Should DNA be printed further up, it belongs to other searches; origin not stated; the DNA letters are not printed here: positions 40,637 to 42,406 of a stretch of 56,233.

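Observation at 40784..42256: Thiocyanate-dehydrogenase-like trinuclear-copper beta-propeller in an apparently non-gammaproteobacterial, anaerobe-like genome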

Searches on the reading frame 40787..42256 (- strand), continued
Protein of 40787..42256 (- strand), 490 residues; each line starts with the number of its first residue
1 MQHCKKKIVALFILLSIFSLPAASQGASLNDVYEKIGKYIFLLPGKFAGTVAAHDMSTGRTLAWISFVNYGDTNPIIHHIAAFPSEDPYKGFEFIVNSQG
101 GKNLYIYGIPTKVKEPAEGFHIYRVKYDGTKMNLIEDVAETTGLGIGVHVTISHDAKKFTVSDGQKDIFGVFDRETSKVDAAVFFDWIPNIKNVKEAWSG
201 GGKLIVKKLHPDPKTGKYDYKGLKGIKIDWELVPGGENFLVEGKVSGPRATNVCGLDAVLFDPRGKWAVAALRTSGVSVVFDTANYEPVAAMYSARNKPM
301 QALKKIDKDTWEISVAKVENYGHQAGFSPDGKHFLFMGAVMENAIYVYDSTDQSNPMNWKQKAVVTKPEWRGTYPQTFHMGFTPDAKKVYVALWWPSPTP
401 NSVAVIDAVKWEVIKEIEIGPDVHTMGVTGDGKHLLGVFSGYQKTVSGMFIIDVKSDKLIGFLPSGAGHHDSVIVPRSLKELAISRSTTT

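Call 52: find_encoding_contigs(protein=P0038, flank=10000, max_places=2)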
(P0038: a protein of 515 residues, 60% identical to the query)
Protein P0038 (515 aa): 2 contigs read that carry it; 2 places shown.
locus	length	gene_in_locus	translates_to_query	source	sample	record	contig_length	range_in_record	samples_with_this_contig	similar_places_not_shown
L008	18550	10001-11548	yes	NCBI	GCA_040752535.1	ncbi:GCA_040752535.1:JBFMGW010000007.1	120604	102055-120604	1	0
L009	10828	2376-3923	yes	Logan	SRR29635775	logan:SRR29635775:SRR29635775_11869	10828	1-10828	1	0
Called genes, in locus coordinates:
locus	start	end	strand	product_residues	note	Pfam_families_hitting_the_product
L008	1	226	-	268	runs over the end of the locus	PF00142:Fer4_NifH, PF01656:CbiA, PF02374:ArsA_ATPase, PF09140:MipZ (faint), PF10609:ParA, PF13614:AAA_31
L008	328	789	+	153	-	PF20115:DUF6505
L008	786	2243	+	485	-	PF01554:MatE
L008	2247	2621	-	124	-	PF04126:Cyclophil_like, PF18050:Cyclophil_like2 (weak)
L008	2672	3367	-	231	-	PF01464:SLT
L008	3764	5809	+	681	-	PF00009:GTP_EFTU, PF01926:MMR_HSR1 (weak), PF22042:EF-G_D2, PF14492:EFG_III, PF03764:EFG_IV, PF00679:EFG_C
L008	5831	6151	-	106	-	-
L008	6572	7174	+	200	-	PF01726:LexA_DNA_bind, PF00717:Peptidase_S24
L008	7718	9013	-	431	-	PF01266:DAO (weak), PF07992:Pyr_redox_2, PF13450:NAD_binding_8 (faint), PF21706:FCSD_central, PF09242:FCSD-flav_bind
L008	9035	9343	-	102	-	PF13442:Cytochrome_CBB3, PF00034:Cytochrom_C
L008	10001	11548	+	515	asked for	-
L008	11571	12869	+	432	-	PF12704:MacB_PCD, PF02687:FtsX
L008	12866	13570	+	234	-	PF00005:ABC_tran, PF02463:SMC_N (faint), PF13304:AAA_21 (faint)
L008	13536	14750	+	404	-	PF12704:MacB_PCD, PF02687:FtsX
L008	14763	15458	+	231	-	PF00005:ABC_tran, PF13304:AAA_21 (faint)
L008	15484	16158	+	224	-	-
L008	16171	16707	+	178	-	-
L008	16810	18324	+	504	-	PF17159:MASE3 (weak), PF00512:HisKA, PF02518:HATPase_c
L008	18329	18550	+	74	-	?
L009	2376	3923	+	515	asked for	-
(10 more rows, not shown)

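Call 60: predict_structure(alignment_id=A1)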
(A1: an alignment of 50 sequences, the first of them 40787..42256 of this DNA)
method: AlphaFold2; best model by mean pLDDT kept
length: 490 residues; sequences in the alignment: 50
mean_pLDDT: 90.9   pTM: 0.89
mean pLDDT of the five models: 90.9, 90.9, 90.6, 90.0, 88.5
residues with pLDDT >= 90: 361; 70-90: 101; 50-70: 17; < 50: 11
segments of 3 or more residues with pLDDT < 50: 1-5, 18-23
pLDDT, mean of each block of 10 residues (from residue 1): 51 50 63 92 91 95 94 89 98 94 75 80 97 96 92 98 96 97 98 93 98 95 91 85 91 95 97 96 98 94 98 96 94 93 93 96 93 87 97 90 97 97 92 95 85 97 87 97 90
secondary structure, 60 per line:
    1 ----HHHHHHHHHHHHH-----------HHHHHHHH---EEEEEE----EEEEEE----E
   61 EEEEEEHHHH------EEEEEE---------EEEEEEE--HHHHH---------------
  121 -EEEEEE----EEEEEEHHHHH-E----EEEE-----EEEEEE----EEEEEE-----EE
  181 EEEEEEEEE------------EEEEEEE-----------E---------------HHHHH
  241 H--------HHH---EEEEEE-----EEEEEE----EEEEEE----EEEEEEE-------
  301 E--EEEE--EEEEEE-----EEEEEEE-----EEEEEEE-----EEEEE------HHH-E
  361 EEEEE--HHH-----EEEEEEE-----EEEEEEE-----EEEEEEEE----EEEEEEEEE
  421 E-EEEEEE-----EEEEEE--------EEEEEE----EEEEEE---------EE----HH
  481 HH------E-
elements in order: H5-17 H29-36 E40-45 E50-55 E60-66 H67-70 E77-82 E92-98 H101-105 E122-127 E132-137 H138-142 E149-152 E158-163 E168-173 E179-189 E202-208 H236-241 E256-261 E267-272 E277-282 E287-293 E304-307 E310-315 E321-327 E333-339 E345-349 E360-365 E376-382 E388-394 E400-407 E412-421 E423-428 E434-439 E448-453 E458-463 H479-482

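Call 63: fold_search(model_id=the predicted structure, library=pdb)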
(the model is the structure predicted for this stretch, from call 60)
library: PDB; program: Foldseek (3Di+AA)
matches with E <= 10: 1750; with E <= 0.001: 1277
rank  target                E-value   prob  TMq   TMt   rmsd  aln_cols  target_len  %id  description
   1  8z75_A                1.8e-72  1.00  0.93  0.98   1.1       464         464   60  The structure of non-activated thiocyanate dehydrogenase from Pelomicrobium methylotrophicum (pmTcDH) (released 2024-05-08)
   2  8z75_B                8.9e-72  1.00  0.93  0.98   1.1       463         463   60  The structure of non-activated thiocyanate dehydrogenase from Pelomicrobium methylotrophicum (pmTcDH) (released 2024-05-08)
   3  8q9x_B                3.4e-71  1.00  0.93  0.98   1.0       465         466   60  The structure of thiocyanate dehydrogenase from Pelomicrobium methylotrophicum with molecular oxygen at 1.05 A resolut (released 2023-09-13)
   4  8yu5_B                6.2e-71  1.00  0.93  0.98   1.1       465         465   60  The structure of non-activated thiocyanate dehydrogenase mutant with the H447Q substitution from Pelomicrobium methylo (released 2024-04-24)
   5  8yu6_B                6.6e-71  1.00  0.93  0.98   1.1       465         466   60  The structure of thiocyanate dehydrogenase mutant with the H447Q substitution from Pelomicrobium methylotrophicum (pmT (released 2024-04-24)
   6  8q9y_B                1.2e-70  1.00  0.93  0.98   1.0       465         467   60  The structure of thiocyanate dehydrogenase from Pelomicrobium methylotrophicum in complex with inhibitor thiourea at 1 (released 2023-09-13)
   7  5oex_A                1.2e-70  1.00  0.93  0.98   1.2       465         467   57  Complex with iodine ion for thiocyanate dehydrogenase from Thioalkalivibrio paradoxus (released 2018-08-01)
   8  8q9x_A                1.8e-70  1.00  0.94  0.97   1.3       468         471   60  The structure of thiocyanate dehydrogenase from Pelomicrobium methylotrophicum with molecular oxygen at 1.05 A resolut (released 2023-09-13)
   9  8yu5_A                2.3e-70  1.00  0.93  0.97   1.1       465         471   60  The structure of non-activated thiocyanate dehydrogenase mutant with the H447Q substitution from Pelomicrobium methylo (released 2024-04-24)
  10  8p3m_2                4.9e-70  1.00  0.93  0.98   1.1       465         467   57  The structure of thiocyanate dehydrogenase mutant form with Lys 281 replaced by Ala from Thioalkalivibrio paradoxus (released 2023-06-07)
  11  6sji_A                8.4e-70  1.00  0.94  0.98   1.4       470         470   57  The structure of thiocyanate dehydrogenase from Thioalkalivibrio paradoxus mutant with His 482 replaced by Gln (released 2019-09-18)
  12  5f75_A                1.4e-69  1.00  0.94  0.97   1.2       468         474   57  Thiocyanate dehydrogenase from Thioalkalivibrio paradoxus (released 2016-12-14)
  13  6sji_B                2.1e-69  1.00  0.93  0.98   1.2       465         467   57  The structure of thiocyanate dehydrogenase from Thioalkalivibrio paradoxus mutant with His 482 replaced by Gln (released 2019-09-18)
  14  5f75_B                3.6e-69  1.00  0.93  0.98   1.2       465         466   58  Thiocyanate dehydrogenase from Thioalkalivibrio paradoxus (released 2016-12-14)
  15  5f75_C                4.5e-69  1.00  0.93  0.96   1.1       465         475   58  Thiocyanate dehydrogenase from Thioalkalivibrio paradoxus (released 2016-12-14)
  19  8p3l_A                2.0e-67  1.00  0.93  0.98   1.2       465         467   58  The structure of thiocyanate dehydrogenase mutant form with Thr 169 replaced by Ala from Thioalkalivibrio paradoxus (released 2023-05-31)
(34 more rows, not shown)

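Call 68: search_protein_representatives(protein=window:40787-42256:-)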
Query: 490 residues. Proteins with E-value up to 0.001 (for the whole library): 319; up to 1e-10: 138; up to 1e-30: 39. The best 150 are listed.
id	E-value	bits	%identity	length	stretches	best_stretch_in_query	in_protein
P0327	2.0e-128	445.9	44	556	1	36-488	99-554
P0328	4.0e-123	428.3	47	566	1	33-489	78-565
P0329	6.0e-109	381.6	47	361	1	132-489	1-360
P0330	4.3e-94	332.6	48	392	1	36-339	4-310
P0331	8.3e-77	275.6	46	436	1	54-353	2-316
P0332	1.3e-75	271.6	56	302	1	34-250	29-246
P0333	1.2e-64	235.5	36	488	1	32-489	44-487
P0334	5.3e-62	226.7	46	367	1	41-296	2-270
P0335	9.1e-62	226.0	50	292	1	50-248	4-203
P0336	3.4e-61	224.1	54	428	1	34-221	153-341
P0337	6.1e-54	200.1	56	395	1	35-195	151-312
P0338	4.2e-53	197.4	36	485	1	33-489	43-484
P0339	4.6e-53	197.2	58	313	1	36-194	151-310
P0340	9.3e-51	189.6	56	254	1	35-196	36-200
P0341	1.6e-49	185.5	55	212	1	24-177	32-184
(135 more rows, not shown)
